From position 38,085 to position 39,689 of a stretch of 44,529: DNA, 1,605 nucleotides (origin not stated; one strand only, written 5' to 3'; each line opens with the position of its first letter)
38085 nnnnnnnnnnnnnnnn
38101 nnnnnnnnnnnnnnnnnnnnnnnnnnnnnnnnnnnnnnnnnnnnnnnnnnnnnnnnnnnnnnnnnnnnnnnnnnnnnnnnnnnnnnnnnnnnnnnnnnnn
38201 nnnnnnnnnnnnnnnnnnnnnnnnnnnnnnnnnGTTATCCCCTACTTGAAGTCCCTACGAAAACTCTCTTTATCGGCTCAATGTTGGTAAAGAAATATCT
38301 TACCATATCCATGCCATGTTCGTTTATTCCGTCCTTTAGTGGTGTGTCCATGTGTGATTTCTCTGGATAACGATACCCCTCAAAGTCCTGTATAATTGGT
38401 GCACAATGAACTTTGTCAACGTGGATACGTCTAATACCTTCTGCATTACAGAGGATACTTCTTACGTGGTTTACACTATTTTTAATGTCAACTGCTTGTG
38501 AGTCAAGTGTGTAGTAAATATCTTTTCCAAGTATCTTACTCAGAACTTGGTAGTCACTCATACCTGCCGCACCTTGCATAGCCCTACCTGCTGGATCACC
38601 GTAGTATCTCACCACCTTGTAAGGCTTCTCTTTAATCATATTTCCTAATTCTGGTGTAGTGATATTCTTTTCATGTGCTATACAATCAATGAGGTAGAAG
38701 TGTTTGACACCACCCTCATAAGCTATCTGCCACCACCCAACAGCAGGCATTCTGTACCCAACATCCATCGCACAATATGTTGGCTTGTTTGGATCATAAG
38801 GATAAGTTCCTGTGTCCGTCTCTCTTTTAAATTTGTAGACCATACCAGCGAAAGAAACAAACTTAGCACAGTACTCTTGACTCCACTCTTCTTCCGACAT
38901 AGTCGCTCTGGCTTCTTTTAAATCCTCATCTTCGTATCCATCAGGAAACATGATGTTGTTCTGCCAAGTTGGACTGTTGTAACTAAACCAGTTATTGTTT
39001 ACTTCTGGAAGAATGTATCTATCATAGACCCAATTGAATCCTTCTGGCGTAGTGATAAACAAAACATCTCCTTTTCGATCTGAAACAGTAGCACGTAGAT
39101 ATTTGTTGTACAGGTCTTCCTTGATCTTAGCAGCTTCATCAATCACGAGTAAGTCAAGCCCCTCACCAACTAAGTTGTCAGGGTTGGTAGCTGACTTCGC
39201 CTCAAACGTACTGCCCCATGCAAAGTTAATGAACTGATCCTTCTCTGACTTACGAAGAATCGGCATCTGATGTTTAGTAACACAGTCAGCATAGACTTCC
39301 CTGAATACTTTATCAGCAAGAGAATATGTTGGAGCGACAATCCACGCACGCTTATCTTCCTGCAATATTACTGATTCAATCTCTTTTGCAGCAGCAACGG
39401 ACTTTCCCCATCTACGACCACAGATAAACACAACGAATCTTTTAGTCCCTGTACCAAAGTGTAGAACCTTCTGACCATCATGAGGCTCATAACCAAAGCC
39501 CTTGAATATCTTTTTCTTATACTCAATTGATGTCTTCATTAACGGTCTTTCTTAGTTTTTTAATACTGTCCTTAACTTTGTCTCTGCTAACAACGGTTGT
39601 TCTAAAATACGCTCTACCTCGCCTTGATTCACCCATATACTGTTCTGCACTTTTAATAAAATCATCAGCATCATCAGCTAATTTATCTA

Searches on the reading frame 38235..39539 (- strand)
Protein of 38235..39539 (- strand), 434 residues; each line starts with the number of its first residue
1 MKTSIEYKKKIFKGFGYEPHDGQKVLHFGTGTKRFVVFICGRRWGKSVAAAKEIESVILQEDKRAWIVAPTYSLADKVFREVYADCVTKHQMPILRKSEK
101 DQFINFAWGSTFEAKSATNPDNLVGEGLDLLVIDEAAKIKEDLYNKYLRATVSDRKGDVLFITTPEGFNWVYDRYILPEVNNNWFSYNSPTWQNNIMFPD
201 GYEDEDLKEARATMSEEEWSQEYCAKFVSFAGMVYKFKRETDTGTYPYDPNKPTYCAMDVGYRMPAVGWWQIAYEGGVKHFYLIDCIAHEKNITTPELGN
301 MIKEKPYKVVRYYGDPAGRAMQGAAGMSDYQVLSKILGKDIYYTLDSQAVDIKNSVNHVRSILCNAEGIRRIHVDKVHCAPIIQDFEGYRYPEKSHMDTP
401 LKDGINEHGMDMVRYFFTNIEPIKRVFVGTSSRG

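Call 9: search_dna_similar(query=window:38235-39539:-, collection=phages, mode=protein, max_rows=25)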
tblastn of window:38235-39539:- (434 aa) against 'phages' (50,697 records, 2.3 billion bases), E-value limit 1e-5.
Records with a match: 1321; places in all: 1321; records where one place covers at least 80% of the query: 883.
Best place of each record, by identity: <60% 1321.
By first word of the organism name: Vibrio 374; Salmonella 277; Escherichia 145; Klebsiella 134; Mycobacterium 72; Gordonia 46; Microbacterium 38; Pseudomonas 32; Pelagibacter 28; Phage 13; and 51 more.
By host as written in the record: - 366; Escherichia coli 51; Mycobacterium smegmatis mc2 155 44; Salmonella enterica subsp. enterica serovar Enteritidis PT1 39; Klebsiella pneumoniae 39; Vibrio harveyi BAA-1116 36; Microbacterium foliorum NRRL B-24224 26; Gordonia rubripertincta NRRL B-16540 26; and 276 more.
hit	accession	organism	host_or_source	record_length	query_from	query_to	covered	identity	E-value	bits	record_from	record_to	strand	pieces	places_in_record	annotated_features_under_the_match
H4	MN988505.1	Rhizobium phage RHph_N1_10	Rhizobium phaseoli N1_10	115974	20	428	94%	31.9%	3e-43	168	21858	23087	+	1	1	terminase large subunit protein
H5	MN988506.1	Rhizobium phage RHph_N1_15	Rhizobium phaseoli N1_15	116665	20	428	94%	31.9%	3e-43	168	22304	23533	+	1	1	terminase large subunit protein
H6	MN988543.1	Rhizobium phage RHph_N2_6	Rhizobium phaseoli N2_6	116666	20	428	94%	31.9%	3e-43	168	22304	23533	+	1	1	terminase large subunit protein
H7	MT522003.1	Microbacterium phage Rie18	Microbacterium foliorum NRRL B-24224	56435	11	432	97%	30.7%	2e-37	151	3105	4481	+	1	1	11: terminase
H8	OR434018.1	Microbacterium phage Erudite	Microbacterium foliorum NRRL B-24224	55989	11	432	97%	30.7%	3e-37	150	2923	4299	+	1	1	10: terminase large subunit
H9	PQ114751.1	Microbacterium phage Dauntless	Microbacterium foliorum NRRL B-24224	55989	11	432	97%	30.7%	3e-37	150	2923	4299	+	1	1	10: terminase large subunit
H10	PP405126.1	Microbacterium phage MortySmith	Microbacterium foliorum NRRL B-24224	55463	11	432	97%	30.7%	3e-37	150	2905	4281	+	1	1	10: terminase large subunit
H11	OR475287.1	Microbacterium phage JDawG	Microbacterium foliorum NRRL B-24224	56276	11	432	97%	30.7%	3e-37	150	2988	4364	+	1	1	11: terminase large subunit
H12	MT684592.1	Microbacterium phage Aesir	Microbacterium foliorum NRRL B-24224 SEA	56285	11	432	97%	30.7%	4e-37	150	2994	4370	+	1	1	10: terminase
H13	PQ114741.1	Microbacterium phage Crestdrop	Microbacterium foliorum NRRL B-24224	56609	11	432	97%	30.7%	4e-37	150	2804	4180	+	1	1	10: terminase large subunit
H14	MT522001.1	Microbacterium phage Karate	Microbacterium foliorum NRRL B-24224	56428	11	432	97%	30.7%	6e-37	149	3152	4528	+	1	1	10: terminase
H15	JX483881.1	Rhizobium phage RHEph10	Rhizobium etli CFN42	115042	20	428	94%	31.6%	2e-44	171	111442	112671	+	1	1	putative terminase protein large subunit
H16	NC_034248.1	Rhizobium phage RHEph10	Rhizobium etli CFN42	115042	20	428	94%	31.6%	2e-44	171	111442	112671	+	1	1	terminase large subunit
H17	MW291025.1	Microbacterium phage Haunter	Microbacterium foliorum NRRL B-24224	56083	11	432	97%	30.5%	5e-37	149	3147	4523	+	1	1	11: terminase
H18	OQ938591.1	Microbacterium phage Tedro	Microbacterium foliorum NRRL B-24224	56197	11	432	97%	30.5%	8e-37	149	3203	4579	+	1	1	11: terminase large subunit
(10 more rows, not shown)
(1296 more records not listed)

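Call 14: find_related_loci(query=window:38235-39539:-, collection=viral_contigs, flank=6000)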
Query window:38235-39539:- (434 aa) in viral_contigs; peptide patterns used: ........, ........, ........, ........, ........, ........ (x = any residue, [..] = any of these).
7 stretches matched a pattern; 3 encode a relative of the query (tblastn E <= 1e-3); 3 distinct loci.
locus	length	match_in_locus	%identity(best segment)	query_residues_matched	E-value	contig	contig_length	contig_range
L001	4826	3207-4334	22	36-416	4e-10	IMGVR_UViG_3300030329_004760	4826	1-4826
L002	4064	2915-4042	22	36-416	6e-10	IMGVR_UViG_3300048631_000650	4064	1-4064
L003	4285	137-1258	22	38-416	1e-9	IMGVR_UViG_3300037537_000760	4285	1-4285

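Call 15: find_homologous_proteins(query=window:38235-39539:-, max_evalue=1e-30)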
Query window:38235-39539:- (434 aa): 595 proteins with E <= 1e-30 among 3982 candidates; the best 120 are listed.
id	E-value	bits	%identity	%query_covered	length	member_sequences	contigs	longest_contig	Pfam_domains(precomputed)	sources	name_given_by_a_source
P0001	0.0e+0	1028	100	100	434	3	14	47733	PF05127.22,PF03237.22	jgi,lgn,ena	jgi:hypothetical protein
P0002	3.7e-148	512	53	99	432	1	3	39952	PF04466.20,PF03237.22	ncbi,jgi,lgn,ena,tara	tara:strand:+ start:823 stop:2121 length:1299 start_codon:yes stop_codon:yes gene_type:complete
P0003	7.5e-147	508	53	98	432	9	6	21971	PF05127.22,PF03237.22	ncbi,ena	-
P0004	1.6e-146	507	53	98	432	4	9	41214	PF03237.22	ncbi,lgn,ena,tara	tara:strand:- start:2015 stop:3313 length:1299 start_codon:yes stop_codon:yes gene_type:complete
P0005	4.5e-146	505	54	98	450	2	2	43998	PF05127.22,PF04466.20,PF03237.22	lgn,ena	-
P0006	9.2e-146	504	54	94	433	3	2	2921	PF03237.22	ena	-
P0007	2.6e-145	503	53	98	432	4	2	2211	PF05127.22,PF04466.20,PF03237.22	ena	-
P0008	5.4e-143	495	52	99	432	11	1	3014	PF03237.22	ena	-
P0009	2.2e-141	490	51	97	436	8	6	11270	PF05127.22,PF03237.22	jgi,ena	-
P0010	8.6e-140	485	52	98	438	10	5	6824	PF05127.22,PF03237.22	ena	-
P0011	1.6e-139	484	51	98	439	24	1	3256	PF05127.22,PF17289.9,PF04466.20,PF03237.22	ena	-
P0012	2.1e-139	483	49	97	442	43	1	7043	PF03237.22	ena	-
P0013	4.0e-139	482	52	97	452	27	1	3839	-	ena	-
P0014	1.6e-138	480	51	97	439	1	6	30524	PF05127.22,PF03237.22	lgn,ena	-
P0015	1.8e-138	480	51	97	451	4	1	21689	PF05127.22,PF03237.22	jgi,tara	tara:strand:- start:975 stop:2330 length:1356 start_codon:yes stop_codon:yes gene_type:complete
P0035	9.6e-137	475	50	97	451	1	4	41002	PF03237.22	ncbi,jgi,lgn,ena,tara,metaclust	tara:strand:- start:3008 stop:4363 length:1356 start_codon:yes stop_codon:yes gene_type:complete|met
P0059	1.5e-133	464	49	97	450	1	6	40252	PF05127.22,PF03237.22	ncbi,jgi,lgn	jgi:hypothetical protein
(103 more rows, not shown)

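Call 28: find_encoding_contigs(protein=P0001, flank=6000, max_places=6)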
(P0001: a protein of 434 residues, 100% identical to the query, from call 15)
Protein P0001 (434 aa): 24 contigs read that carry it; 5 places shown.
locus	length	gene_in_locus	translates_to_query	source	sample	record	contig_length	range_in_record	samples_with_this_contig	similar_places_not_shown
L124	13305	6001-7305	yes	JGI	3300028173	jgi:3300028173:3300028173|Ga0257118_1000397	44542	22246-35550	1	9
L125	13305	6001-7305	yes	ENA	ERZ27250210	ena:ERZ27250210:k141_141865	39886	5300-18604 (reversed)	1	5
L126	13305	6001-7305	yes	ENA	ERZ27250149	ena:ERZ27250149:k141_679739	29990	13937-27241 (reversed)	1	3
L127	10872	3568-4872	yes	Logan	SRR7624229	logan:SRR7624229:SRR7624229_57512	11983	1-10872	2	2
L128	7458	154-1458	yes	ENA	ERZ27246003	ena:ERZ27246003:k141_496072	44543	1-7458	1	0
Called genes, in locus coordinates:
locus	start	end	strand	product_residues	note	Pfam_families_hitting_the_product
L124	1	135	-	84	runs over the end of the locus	-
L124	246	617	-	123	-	-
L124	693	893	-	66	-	-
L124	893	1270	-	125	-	PF06094:GGACT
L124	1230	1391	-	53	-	-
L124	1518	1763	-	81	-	-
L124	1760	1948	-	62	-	-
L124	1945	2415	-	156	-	-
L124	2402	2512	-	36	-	-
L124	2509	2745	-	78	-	-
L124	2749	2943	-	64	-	-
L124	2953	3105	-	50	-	-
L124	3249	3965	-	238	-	-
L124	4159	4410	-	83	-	-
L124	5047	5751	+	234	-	-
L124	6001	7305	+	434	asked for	PF03237:Terminase_6N, PF05127:NAT10_TcmA_helicase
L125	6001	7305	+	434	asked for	PF03237:Terminase_6N, PF05127:NAT10_TcmA_helicase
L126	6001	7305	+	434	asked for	PF03237:Terminase_6N, PF05127:NAT10_TcmA_helicase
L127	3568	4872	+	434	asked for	PF03237:Terminase_6N, PF05127:NAT10_TcmA_helicase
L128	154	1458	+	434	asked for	PF03237:Terminase_6N, PF05127:NAT10_TcmA_helicase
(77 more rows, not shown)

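Call 29: find_encoding_contigs(protein=P0005, flank=6000, max_places=3)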
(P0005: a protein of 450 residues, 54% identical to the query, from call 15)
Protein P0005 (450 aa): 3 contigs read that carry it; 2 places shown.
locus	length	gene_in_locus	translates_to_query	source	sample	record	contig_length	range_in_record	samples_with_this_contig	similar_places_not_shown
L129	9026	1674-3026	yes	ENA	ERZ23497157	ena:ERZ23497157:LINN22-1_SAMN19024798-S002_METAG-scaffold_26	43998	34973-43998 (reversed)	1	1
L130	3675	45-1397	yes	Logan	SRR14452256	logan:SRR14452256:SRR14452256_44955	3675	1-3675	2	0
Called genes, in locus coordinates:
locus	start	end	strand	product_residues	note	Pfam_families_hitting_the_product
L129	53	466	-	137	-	-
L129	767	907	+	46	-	-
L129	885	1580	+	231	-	PF13022:HTH_Tnp_1_2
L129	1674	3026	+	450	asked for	PF03237:Terminase_6N (weak), PF04466:Terminase_3 (faint), PF05127:NAT10_TcmA_helicase (weak)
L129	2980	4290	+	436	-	-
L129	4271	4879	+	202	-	-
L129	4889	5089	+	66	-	-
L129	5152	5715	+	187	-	-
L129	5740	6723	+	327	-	-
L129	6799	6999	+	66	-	-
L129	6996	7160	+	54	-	-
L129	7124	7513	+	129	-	-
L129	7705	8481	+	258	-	-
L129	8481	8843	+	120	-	-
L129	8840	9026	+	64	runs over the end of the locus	-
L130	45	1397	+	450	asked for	PF03237:Terminase_6N (weak), PF04466:Terminase_3 (faint), PF05127:NAT10_TcmA_helicase (weak)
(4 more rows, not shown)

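Call 30: find_encoding_contigs(protein=P0002, flank=5000, max_places=2)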
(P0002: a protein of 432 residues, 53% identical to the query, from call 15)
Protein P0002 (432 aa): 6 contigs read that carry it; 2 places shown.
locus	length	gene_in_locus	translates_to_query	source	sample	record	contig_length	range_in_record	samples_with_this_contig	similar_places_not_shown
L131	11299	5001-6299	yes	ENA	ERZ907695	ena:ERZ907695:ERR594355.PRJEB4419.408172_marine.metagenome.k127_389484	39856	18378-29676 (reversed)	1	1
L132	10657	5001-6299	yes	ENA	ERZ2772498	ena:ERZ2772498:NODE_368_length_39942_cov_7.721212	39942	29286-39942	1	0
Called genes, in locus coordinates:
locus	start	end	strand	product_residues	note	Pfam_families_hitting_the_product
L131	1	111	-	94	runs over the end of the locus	-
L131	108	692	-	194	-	PF17338:GP88 (faint)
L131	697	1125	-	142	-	-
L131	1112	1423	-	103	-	PF10902:WYL_2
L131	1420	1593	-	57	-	-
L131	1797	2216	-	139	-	PF03013:Pyr_excise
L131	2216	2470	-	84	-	-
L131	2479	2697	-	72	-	-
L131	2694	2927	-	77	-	-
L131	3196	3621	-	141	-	-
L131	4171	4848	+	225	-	PF13022:HTH_Tnp_1_2 (weak)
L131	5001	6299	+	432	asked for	PF03237:Terminase_6N (weak), PF04466:Terminase_3 (weak)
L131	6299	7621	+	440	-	-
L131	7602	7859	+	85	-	-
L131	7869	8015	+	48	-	-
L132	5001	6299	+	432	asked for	PF03237:Terminase_6N (weak), PF04466:Terminase_3 (weak)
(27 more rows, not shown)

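Call 31: find_encoding_contigs(protein=P0004, flank=5000, max_places=2)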
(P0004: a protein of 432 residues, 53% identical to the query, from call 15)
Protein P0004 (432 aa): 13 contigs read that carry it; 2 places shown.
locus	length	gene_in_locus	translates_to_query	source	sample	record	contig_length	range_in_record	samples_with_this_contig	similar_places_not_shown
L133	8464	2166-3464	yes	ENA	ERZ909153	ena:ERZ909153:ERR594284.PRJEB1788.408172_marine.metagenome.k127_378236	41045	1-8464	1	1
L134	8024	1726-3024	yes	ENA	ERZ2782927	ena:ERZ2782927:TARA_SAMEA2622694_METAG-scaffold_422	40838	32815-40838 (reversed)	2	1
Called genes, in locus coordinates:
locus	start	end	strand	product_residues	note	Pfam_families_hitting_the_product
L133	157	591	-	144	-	-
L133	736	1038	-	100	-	-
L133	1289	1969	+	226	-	PF13022:HTH_Tnp_1_2 (weak)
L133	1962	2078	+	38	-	-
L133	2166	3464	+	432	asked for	PF03237:Terminase_6N (weak)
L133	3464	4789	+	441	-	-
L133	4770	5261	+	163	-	-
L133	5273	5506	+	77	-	-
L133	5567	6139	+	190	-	-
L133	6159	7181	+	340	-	PF25209:Phage_capsid_4 (weak)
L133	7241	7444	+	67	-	-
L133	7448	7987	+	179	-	-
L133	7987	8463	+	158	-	-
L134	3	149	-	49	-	?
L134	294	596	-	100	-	-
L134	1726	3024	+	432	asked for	PF03237:Terminase_6N (weak)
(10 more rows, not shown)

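Call 32: find_encoding_contigs(protein=P0035, flank=5000, max_places=2)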
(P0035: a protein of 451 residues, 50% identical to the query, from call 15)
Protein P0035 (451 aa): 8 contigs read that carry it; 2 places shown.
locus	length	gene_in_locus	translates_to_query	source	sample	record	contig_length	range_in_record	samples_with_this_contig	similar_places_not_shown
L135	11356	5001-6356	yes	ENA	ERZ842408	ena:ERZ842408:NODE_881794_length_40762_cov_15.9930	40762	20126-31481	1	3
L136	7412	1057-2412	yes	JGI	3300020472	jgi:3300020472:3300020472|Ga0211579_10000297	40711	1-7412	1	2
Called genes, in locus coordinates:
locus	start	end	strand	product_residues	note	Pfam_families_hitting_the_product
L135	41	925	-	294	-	-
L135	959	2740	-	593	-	PF12224:Amidoligase_2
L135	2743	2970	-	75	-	-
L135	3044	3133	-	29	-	-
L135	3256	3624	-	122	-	-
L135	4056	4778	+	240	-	-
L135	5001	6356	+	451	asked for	PF03237:Terminase_6N (weak)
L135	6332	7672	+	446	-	-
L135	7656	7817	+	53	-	-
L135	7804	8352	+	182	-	-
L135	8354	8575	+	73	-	-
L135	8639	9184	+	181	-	-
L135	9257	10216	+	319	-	-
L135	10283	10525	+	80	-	-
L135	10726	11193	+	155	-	-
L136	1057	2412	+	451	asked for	PF03237:Terminase_6N (weak)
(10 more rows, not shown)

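Call 33: find_encoding_contigs(protein=P0059, flank=5000, max_places=2)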
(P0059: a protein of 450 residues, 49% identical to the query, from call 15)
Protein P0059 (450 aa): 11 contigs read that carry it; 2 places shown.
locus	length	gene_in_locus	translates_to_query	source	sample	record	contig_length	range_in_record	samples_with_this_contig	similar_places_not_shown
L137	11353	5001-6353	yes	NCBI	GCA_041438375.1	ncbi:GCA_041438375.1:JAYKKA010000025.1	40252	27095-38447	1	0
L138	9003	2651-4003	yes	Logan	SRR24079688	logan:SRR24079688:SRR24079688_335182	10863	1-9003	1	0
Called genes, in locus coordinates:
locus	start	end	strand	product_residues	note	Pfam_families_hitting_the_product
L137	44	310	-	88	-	-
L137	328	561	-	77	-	-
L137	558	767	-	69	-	-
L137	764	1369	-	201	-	PF17338:GP88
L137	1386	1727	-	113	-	-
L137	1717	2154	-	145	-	PF18406:DUF1281_C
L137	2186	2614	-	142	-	-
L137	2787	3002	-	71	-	-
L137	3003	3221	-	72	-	-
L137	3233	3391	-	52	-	-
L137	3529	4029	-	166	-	-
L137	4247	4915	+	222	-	-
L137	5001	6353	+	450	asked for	PF03237:Terminase_6N (weak), PF05127:NAT10_TcmA_helicase (faint)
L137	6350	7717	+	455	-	-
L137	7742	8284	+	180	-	-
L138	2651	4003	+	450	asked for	PF03237:Terminase_6N (weak), PF05127:NAT10_TcmA_helicase (faint)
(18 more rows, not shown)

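Call 44: find_related_loci(query=A2, collection=genome_contigs, flank=5000)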
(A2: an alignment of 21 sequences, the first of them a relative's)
Query A2 (434 aa) in genome_contigs; peptide patterns used: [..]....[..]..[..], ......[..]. (x = any residue, [..] = any of these).
326 stretches matched a pattern; 233 encode a relative of the query (tblastn E <= 1e-3); the best 80 are kept; 80 distinct loci.
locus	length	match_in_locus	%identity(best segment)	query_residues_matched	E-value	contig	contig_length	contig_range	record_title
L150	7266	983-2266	49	1-424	1e-133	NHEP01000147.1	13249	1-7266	MAG: bacterium TMED88 isolate TMED88 MHASMcontig_386031, whole genome shotgun sequence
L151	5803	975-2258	49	1-425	2e-132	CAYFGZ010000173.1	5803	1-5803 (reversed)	MAG TPA_asm: uncultured Nisaea sp. isolate ERP001736_co3_359 genome assembly, contig: NODE_11610_length_5803_cov_3.90483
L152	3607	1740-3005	45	7-425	7e-124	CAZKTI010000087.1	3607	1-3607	MAG TPA_asm: uncultured Gammaproteobacteria bacterium isolate binchicken_co48_475 genome assembly, contig: NODE_46638_le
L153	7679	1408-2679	39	8-430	7e-86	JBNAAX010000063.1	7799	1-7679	MAG: Schleiferiaceae bacterium isolate ME_XS_2302_2_bin_68 ME_XS_2302_2_bin_68_63, whole genome shotgun sequence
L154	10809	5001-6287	40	8-429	4e-78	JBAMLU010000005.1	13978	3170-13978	MAG: bacterium isolate MAG13 ExploCarb_3808S_S2_1094_length_13978_cov_3, whole genome shotgun sequence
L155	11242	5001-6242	34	9-425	3e-71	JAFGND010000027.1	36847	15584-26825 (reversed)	MAG: Candidatus Coatesbacteria bacterium isolate Zod_Metabat.53 k87_2484400, whole genome shotgun sequence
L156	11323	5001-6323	32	8-419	1e-62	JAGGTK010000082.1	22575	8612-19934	MAG: bacterium isolate AUK046 PB_MANV_046_c_000000000229, whole genome shotgun sequence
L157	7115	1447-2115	47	12-236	7e-61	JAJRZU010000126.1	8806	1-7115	MAG: Deltaproteobacteria bacterium isolate Dive96_bin4.232 k141_2373336, whole genome shotgun sequence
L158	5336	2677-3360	46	7-236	3e-60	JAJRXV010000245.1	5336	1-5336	MAG: Deltaproteobacteria bacterium isolate Dive96_bin3.187 k141_4247352, whole genome shotgun sequence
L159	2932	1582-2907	31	8-420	5e-60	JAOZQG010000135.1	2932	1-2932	MAG: bacterium isolate GMC4.metabat2.94 GMC4_81297_length_2932_cov_6.945777, whole genome shotgun sequence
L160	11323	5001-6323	31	8-419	8e-59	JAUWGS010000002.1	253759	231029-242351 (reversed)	MAG: Planctomycetales bacterium isolate CSMAG_2248 CSMAG_2248_k141_2795664_length_253759_cov_35.6698, whole genome shotg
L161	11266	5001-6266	30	12-420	9e-58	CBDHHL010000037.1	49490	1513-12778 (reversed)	MAG: Leptolyngbyaceae cyanobacterium isolate fb62d9ca-8737-4fe0-8d85-20d69bcd7426 genome assembly, contig: contig_36, wh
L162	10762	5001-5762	41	8-265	4e-56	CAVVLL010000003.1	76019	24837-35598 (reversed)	MAG: uncultured bacterium isolate MFD04716.bin.2.297 genome assembly, contig: contig_106007, whole genome shotgun sequen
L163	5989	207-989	36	5-267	7e-55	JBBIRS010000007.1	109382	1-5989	MAG: Planctomycetales bacterium isolate QH1S170213_bin_355 NODE_220_length_109382_cov_6.540141, whole genome shotgun seq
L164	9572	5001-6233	31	11-421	7e-54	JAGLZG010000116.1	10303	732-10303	MAG: Nanoarchaeota archaeon isolate RS_13_58 ZL320.bin.58.fa_116, whole genome shotgun sequence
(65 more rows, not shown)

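Call 85: search_dna_similar(query=P0035, collection=phages, mode=protein, max_rows=12)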
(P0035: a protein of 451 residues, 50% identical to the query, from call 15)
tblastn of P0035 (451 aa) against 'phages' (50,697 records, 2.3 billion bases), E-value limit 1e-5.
Records with a match: 1413; places in all: 1413; records where one place covers at least 80% of the query: 1175.
Best place of each record, by identity: <60% 1413.
By first word of the organism name: Vibrio 409; Salmonella 278; Escherichia 148; Klebsiella 98; Mycobacterium 72; Pseudomonas 64; Gordonia 46; Microbacterium 38; Enterococcus 37; Pelagibacter 28; and 54 more.
By host as written in the record: - 380; Escherichia coli 52; Mycobacterium smegmatis mc2 155 44; Salmonella enterica subsp. enterica serovar Enteritidis PT1 39; Vibrio harveyi BAA-1116 36; Klebsiella pneumoniae 27; Microbacterium foliorum NRRL B-24224 26; Gordonia rubripertincta NRRL B-16540 26; and 303 more.
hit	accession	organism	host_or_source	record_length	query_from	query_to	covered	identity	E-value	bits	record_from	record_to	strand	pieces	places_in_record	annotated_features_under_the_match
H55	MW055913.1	Arthrobacter phage Wollypog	Arthrobacter globiformis B-2979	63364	17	435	93%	33.2%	2e-50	190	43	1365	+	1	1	1: terminase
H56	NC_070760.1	Arthrobacter phage Wollypog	Arthrobacter globiformis B-2979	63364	17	435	93%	33.2%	2e-50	190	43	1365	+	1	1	1: terminase large subunit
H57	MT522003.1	Microbacterium phage Rie18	Microbacterium foliorum NRRL B-24224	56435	17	421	90%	33.2%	5e-41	162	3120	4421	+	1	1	11: terminase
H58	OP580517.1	Microbacterium phage Hager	Microbacterium foliorum NRRL B-24224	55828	17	421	90%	33.2%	7e-41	161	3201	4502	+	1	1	11: terminase large subunit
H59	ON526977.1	Microbacterium phage Potty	Microbacterium foliorum NRRL B-24224 SEA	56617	17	421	90%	33.2%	9e-41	161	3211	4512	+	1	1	11: terminase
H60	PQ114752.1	Microbacterium phage CoolCookie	Microbacterium foliorum NRRL B-24224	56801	17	421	90%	33.2%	1e-40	161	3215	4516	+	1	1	11: terminase large subunit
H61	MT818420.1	Microbacterium phage Gilda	Microbacterium foliorum NRRL B-24224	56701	17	421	90%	33.0%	9e-41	161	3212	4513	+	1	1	11: terminase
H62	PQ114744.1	Microbacterium phage Poultress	Microbacterium foliorum NRRL B-24224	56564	17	421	90%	33.0%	2e-40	160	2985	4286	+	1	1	10: terminase large subunit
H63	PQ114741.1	Microbacterium phage Crestdrop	Microbacterium foliorum NRRL B-24224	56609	17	421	90%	33.0%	2e-40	160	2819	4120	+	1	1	10: terminase large subunit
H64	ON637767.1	Microbacterium phage Kate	Microbacterium foliorum NRRL B-24224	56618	17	421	90%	33.0%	3e-40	160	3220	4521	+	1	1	11: terminase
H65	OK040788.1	Microbacterium phage Cybele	Microbacterium foliorum NRRL B-24224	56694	17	421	90%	33.0%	3e-40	160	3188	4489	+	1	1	11: terminase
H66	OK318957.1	Microbacterium phage Neptune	Microbacterium foliorum NRRL B-24224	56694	17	421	90%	33.0%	3e-40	160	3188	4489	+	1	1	11: terminase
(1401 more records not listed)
